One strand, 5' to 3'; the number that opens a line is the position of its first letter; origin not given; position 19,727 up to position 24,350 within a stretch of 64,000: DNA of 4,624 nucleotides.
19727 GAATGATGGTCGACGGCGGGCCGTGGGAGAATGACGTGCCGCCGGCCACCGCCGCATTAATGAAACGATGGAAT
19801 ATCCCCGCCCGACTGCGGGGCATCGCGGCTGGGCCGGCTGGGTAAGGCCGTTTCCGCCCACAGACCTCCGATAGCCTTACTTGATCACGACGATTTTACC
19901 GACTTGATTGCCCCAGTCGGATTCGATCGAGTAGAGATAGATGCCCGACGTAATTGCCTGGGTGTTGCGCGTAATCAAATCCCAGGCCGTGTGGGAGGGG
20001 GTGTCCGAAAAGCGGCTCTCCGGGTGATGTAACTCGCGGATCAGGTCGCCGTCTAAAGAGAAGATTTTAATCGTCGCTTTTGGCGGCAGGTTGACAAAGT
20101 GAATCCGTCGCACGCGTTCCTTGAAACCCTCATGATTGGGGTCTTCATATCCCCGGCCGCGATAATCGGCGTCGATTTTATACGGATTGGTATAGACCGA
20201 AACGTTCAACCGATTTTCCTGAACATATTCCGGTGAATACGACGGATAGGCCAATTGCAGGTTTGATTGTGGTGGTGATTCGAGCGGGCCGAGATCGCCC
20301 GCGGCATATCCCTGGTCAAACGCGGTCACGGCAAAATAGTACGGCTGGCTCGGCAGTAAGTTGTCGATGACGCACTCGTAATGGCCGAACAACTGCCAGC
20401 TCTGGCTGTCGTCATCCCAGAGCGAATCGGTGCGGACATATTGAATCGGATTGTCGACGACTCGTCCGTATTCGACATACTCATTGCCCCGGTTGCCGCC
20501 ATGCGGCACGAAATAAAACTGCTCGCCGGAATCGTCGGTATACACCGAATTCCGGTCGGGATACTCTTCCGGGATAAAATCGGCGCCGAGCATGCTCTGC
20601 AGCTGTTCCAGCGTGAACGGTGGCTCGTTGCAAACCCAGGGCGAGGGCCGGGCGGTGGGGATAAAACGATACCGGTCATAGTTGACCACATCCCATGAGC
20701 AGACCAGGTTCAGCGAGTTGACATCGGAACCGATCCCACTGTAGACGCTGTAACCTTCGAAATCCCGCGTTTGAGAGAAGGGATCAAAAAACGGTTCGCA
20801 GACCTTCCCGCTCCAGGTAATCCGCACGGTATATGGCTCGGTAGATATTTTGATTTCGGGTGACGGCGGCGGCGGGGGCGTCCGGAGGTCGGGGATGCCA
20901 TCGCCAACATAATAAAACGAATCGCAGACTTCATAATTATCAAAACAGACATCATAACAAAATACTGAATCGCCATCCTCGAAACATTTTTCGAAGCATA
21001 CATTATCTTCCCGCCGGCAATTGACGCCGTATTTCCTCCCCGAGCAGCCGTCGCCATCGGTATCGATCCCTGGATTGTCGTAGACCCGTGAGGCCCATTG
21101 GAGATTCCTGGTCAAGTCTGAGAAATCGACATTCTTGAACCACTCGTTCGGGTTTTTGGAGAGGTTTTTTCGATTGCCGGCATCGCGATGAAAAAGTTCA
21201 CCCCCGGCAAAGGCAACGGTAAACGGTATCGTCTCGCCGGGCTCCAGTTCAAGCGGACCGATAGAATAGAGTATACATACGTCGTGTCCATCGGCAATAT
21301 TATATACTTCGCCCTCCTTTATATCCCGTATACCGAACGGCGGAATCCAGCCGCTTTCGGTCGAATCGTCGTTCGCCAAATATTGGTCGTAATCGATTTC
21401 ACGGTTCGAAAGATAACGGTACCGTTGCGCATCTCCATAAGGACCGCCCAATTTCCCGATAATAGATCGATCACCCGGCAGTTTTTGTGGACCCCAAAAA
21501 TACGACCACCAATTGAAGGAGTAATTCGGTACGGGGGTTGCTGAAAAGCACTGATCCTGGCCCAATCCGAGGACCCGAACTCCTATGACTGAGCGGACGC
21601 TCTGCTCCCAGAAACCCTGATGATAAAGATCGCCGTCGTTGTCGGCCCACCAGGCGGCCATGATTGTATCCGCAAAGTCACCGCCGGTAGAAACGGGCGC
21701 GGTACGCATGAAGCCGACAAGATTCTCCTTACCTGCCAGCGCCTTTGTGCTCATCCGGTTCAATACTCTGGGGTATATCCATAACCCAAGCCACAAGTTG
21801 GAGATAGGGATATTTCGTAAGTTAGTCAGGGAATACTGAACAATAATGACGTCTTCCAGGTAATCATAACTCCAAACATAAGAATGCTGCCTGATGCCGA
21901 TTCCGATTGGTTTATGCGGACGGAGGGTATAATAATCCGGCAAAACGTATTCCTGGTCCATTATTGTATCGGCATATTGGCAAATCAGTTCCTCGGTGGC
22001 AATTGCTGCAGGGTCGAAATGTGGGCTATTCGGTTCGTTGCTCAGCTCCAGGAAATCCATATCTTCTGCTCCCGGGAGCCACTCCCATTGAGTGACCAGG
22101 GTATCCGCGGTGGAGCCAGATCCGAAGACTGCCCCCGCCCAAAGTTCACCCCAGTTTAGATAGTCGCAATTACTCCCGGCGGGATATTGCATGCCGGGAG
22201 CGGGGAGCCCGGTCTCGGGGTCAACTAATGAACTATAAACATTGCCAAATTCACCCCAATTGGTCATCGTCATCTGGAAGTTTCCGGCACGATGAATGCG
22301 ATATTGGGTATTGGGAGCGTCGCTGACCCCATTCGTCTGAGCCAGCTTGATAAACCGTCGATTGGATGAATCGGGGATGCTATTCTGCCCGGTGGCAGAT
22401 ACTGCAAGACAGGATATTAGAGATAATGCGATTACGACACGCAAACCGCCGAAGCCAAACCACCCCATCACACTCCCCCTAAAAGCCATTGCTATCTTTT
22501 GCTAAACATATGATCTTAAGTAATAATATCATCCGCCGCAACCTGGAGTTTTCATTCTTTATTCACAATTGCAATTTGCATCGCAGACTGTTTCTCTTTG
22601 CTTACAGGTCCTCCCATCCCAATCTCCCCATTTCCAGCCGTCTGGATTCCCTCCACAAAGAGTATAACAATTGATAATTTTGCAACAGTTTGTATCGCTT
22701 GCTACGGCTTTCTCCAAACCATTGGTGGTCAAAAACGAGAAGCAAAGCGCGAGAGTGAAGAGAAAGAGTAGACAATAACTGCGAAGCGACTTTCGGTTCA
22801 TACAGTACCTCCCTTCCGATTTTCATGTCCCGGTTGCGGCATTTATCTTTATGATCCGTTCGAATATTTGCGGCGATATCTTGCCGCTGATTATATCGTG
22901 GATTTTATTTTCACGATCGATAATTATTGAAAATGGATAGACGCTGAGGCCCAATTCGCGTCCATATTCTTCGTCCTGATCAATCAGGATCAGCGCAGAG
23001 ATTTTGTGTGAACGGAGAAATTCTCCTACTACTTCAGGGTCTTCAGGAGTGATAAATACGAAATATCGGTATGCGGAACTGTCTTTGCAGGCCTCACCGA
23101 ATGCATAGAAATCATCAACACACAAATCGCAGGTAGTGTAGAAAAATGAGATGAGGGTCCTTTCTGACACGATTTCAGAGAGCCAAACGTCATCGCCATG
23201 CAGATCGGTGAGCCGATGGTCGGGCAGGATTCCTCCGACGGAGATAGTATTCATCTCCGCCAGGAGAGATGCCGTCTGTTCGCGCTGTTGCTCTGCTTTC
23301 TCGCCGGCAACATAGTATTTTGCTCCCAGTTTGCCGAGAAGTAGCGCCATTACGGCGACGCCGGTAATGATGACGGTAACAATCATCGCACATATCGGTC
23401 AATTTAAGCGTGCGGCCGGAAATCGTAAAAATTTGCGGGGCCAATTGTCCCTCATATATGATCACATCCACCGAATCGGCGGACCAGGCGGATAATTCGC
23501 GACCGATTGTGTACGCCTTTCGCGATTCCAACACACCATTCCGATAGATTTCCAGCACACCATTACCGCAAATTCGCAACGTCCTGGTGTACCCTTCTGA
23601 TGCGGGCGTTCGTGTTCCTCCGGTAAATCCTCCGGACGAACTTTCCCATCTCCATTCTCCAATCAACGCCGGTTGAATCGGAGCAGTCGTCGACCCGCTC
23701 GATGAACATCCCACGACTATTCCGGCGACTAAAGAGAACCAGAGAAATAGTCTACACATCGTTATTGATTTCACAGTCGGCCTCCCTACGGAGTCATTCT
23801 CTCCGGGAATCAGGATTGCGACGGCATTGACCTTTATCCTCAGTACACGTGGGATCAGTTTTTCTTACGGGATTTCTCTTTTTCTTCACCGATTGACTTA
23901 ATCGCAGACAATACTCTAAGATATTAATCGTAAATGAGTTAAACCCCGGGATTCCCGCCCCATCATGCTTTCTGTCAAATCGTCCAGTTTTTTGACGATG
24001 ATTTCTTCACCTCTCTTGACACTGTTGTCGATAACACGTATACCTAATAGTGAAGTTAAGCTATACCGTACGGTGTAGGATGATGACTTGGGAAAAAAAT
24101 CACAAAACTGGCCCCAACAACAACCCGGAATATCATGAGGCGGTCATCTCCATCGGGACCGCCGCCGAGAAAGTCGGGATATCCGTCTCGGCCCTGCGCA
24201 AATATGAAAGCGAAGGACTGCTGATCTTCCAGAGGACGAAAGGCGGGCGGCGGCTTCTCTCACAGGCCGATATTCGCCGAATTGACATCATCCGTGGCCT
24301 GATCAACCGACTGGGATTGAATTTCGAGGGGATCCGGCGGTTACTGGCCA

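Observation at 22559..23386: Secreted 8-Cys peptide next to a dedicated membrane-anchored CxxC redoxin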

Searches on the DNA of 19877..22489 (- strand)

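Call 88: search_rna_families(source=L008, start=5800, end=6200, threshold=evalue, max_evalue=1)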
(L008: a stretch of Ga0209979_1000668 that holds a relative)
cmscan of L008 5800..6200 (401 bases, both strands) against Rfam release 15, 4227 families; matches with E-value up to 1: 1.
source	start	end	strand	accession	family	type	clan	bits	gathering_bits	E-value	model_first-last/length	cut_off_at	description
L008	5970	6051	+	RF01721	Pseudomon-groES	Cis-reg;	-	17.8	50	0.56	1-111/111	no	Pseudomon-groES RNA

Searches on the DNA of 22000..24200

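Call 53: search_rna_families(source=window, start=22000, end=24200, threshold=evalue, max_evalue=1)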
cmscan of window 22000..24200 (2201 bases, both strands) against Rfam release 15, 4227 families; matches with E-value up to 1: 0.
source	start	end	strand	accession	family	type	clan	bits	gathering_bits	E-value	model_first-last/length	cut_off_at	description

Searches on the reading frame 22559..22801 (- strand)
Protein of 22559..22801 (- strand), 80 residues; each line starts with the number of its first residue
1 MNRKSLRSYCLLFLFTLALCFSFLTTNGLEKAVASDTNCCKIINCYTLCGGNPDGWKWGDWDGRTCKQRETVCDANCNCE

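Call 4: search_protein_families(library=pfam, proteins=[window:22559-22801:-], max_evalue=0.1)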
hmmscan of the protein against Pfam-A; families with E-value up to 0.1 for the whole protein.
window:22559-22801:- (80 aa): 0 families

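Call 5: search_protein_families(library=ncbifam, proteins=[window:22559-22801:-], max_evalue=0.1)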
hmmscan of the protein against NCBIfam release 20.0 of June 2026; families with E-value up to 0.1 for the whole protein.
window:22559-22801:- (80 aa): 0 families

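Call 6: find_homologous_proteins(query=window:22559-22801:-, max_evalue=0.01)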
Query window:22559-22801:-: 1 candidates shared short words with the query, none scored E <= 0.01.

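Call 14: search_protein_representatives(protein=window:22559-22801:-)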
Query: 80 residues. Proteins with E-value up to 0.001 (for the whole library): 8; up to 1e-10: 0; up to 1e-30: 0. The best 8 are listed.
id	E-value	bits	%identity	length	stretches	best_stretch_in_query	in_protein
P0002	4.4e-08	49.6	37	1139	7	49-72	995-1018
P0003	5.0e-08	49.4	47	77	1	4-79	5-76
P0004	3.8e-05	40.2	33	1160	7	35-66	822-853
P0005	1.0e-04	38.8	39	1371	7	44-67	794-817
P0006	1.4e-04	38.4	31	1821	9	32-68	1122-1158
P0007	3.2e-04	37.3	54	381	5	48-74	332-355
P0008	6.4e-04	36.3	31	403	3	37-69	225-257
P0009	7.3e-04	36.1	38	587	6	48-69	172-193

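Call 17: find_encoding_contigs(protein=P0003, flank=10000, max_places=8)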
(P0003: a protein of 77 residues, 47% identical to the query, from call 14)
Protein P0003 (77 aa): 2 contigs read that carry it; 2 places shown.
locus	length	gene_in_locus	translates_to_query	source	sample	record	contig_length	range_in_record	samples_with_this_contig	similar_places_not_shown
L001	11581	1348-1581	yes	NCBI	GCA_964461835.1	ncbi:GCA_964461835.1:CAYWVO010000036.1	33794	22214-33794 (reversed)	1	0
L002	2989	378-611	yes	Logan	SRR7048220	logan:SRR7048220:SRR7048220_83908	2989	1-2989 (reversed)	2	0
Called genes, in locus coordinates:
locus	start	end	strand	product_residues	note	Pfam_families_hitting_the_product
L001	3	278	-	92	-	?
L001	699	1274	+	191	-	PF08534:Redoxin (weak), PF00578:AhpC-TSA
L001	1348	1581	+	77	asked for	-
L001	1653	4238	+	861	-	-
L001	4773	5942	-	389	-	PF01658:Inos-1-P_synth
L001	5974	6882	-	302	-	PF00294:PfkB, PF08543:Phos_pyr_kin (weak)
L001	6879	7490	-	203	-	PF01066:CDP-OH_P_transf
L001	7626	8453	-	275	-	PF01790:LGT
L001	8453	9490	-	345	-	PF14378:PAP2_3, PF01569:PAP2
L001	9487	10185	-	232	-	PF00590:TP_methylase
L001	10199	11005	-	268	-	PF02540:NAD_synthase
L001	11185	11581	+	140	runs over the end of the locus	PF00436:SSB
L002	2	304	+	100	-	?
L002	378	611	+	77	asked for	-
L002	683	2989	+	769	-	?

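Call 18: find_homologous_proteins(query=A1, max_evalue=0.01)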
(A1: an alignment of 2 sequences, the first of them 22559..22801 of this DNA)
Query A1 (2 sequences) (80 aa, profile of the alignment): 1 proteins with E <= 0.01 among 101 candidates.
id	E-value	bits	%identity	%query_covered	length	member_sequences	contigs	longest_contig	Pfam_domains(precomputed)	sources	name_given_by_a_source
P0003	6.1e-38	147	42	74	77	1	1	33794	-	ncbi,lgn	-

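Call 44: predict_structure(alignment_id=A1)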
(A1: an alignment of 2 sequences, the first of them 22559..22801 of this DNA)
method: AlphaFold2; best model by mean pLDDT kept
length: 80 residues; sequences in the alignment: 2
mean_pLDDT: 56.5   pTM: 0.29
mean pLDDT of the five models: 56.5, 51.5, 50.9, 50.7, 50.3
residues with pLDDT >= 90: 0; 70-90: 11; 50-70: 43; < 50: 26
segments of 3 or more residues with pLDDT < 50: 26-32, 44-53, 78-80
pLDDT, mean of each block of 10 residues (from residue 1): 62 76 50 53 46 54 61 50
secondary structure, 60 per line:
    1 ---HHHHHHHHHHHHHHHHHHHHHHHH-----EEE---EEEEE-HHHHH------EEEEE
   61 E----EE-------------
elements in order: H4-27 E33-35 E39-43 H45-49 E56-61

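Call 64: list_cluster_members(proteins=[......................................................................, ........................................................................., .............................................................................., window:22562-22801:-, L015:1175-1777:-, L006:493-1074:-, L001:699-1274:+, window:19877-22489:-, L006:1351-3966:+, L010:1203-3878:+])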
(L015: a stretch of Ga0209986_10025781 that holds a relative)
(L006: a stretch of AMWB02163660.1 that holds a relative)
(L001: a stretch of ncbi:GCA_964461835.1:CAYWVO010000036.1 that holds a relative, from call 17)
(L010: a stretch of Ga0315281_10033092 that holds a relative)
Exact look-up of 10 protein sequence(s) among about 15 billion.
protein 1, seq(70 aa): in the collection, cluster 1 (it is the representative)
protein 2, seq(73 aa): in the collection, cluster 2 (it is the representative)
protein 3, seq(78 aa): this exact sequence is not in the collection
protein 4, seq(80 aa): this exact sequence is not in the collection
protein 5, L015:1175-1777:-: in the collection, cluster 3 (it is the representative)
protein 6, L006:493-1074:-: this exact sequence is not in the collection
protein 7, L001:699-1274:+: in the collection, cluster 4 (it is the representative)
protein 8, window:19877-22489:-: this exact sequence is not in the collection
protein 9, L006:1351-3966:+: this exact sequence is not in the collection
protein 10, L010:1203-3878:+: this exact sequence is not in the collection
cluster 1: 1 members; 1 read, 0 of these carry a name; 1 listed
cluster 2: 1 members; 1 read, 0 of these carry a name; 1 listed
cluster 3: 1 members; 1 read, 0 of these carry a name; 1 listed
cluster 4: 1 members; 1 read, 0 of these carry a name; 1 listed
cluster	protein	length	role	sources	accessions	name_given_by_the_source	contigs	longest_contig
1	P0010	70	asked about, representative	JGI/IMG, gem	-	-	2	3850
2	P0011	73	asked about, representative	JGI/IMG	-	-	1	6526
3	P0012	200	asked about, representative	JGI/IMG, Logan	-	-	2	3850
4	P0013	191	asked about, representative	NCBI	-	-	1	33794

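Call 65: find_encoding_contigs(protein=P0012, flank=10000, max_places=6)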
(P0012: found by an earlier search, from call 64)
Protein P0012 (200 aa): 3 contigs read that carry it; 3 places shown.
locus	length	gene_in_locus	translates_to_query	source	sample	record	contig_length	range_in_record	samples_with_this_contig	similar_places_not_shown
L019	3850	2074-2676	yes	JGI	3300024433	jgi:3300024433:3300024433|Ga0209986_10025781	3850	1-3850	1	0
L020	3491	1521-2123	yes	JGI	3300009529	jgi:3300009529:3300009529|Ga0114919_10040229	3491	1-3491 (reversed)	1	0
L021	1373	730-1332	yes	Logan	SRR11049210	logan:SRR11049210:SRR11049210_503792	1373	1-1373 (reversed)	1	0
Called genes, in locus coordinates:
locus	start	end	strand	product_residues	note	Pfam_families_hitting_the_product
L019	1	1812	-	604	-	?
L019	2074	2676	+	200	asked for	PF00578:AhpC-TSA, PF08534:Redoxin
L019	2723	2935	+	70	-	-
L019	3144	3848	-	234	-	?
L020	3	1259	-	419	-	?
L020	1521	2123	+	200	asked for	PF00578:AhpC-TSA, PF08534:Redoxin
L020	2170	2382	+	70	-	-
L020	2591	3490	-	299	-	?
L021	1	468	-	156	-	?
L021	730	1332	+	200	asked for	PF00578:AhpC-TSA, PF08534:Redoxin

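Call 69: search_protein_families(library=ncbifam, alignment_id=A3, max_evalue=5)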
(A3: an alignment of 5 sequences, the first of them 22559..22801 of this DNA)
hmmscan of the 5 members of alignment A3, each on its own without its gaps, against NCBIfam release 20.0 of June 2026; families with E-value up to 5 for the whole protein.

A. member 1, window:22559-22801:- (80 aa): 0 families

B. families by the number of members that match (of 5 scanned): 2 families
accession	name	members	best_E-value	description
NF046016.1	LMxysn_1693_fam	1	0.27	LMxysn_1693 family intestinal colonization protein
TIGR01846.1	type_I_sec_HlyB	1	0.4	type I secretion system permease/ATPase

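Call 70: search_protein_families(library=pfam, alignment_id=A3, max_evalue=5)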
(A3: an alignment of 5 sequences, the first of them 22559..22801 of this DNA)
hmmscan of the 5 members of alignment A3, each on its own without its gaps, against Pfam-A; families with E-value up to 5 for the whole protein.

A. member 1, window:22559-22801:- (80 aa): 0 families

B. families by the number of members that match (of 5 scanned): 1 family
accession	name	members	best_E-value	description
PF23958.1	DUF7287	1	0.45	Family of unknown function (DUF7287)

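Call 71: search_solved_structures(query=A3, max_evalue=10)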
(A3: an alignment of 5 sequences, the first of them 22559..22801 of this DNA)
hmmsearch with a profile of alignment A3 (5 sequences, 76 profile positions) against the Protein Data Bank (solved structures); distinct sequences matched with E-value up to 10: 2.
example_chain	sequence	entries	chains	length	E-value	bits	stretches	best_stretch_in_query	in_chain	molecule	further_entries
1egf_A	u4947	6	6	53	0.94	13.2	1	42-75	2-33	EPIDERMAL GROWTH FACTOR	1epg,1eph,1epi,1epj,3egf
1gk5_A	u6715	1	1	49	3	11.5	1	42-75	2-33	Pro-epidermal growth factor,Protransforming growth factor alpha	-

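Call 78: search_protein_families(library=padloc, proteins=[window:22559-22801:-], max_evalue=0.01)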
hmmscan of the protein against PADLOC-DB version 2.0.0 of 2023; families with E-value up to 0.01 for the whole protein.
window:22559-22801:- (80 aa): 0 families

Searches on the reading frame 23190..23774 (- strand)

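Call 4: search_protein_families(library=pfam, proteins=[window:23190-23774:-], max_evalue=0.1)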
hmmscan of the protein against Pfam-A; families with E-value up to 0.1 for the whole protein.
window:23190-23774:- (194 aa): 0 families

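Call 5: search_protein_families(library=ncbifam, proteins=[window:23190-23774:-], max_evalue=0.1)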
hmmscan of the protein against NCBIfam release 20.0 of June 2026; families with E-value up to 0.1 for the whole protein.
window:23190-23774:- (194 aa): 1 family
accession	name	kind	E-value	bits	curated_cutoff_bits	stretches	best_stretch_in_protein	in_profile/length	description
NF011793.0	PRK15261.1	equivalog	0.02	14.9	218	1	1-33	1-33/195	fimbrial protein SteA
